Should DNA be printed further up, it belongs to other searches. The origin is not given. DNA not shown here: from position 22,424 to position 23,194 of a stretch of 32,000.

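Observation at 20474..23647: Nuclease-fold/DEAH-helicase/HTH protein translationally coupled to a small-molecule-type SAM methyltransferase: helicase-methyltransferase pair that is not an R-M system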

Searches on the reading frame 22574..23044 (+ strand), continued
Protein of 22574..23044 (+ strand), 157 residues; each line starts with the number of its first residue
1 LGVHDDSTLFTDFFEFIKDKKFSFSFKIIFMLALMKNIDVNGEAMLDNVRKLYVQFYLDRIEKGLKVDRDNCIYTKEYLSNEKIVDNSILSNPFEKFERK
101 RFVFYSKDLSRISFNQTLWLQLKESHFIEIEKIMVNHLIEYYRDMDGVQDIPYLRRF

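Call 110: find_encoding_contigs(protein=P0478, flank=5000, max_places=3)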
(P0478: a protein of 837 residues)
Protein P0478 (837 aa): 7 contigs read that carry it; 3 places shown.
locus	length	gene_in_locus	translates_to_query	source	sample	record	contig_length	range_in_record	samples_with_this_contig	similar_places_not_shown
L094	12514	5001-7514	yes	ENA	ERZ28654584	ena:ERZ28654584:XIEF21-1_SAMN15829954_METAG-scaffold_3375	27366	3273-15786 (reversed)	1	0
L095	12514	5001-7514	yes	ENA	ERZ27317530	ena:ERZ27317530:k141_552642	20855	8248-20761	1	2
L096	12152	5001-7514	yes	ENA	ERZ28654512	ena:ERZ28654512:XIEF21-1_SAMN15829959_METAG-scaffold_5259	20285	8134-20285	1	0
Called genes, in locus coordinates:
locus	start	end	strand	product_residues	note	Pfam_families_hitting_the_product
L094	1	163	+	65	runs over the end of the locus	PF11823:Se_S_carrier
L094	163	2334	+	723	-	PF13091:PLDc_2, PF00176:SNF2-rel_dom, PF00270:DEAD, PF04851:ResIII, PF18766:SWI2_SNF2, PF00271:Helicase_C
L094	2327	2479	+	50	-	-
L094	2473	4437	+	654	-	PF02463:SMC_N (faint), PF13175:AAA_15, PF13476:AAA_23, PF13555:AAA_29 (faint)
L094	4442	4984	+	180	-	-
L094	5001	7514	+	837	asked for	PF03235:GmrSD_N, PF07510:GmrSD_C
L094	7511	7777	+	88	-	-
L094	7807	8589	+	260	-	PF00149:Metallophos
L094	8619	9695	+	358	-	-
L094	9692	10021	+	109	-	-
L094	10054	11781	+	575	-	-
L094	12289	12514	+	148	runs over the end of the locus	PF01978:TrmB (faint), PF13730:HTH_36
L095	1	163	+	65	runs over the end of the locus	PF11823:Se_S_carrier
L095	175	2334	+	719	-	PF13091:PLDc_2, PF00176:SNF2-rel_dom, PF00270:DEAD, PF04851:ResIII, PF18766:SWI2_SNF2, PF00271:Helicase_C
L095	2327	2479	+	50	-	-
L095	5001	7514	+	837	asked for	PF03235:GmrSD_N, PF07510:GmrSD_C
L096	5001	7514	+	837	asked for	PF03235:GmrSD_N, PF07510:GmrSD_C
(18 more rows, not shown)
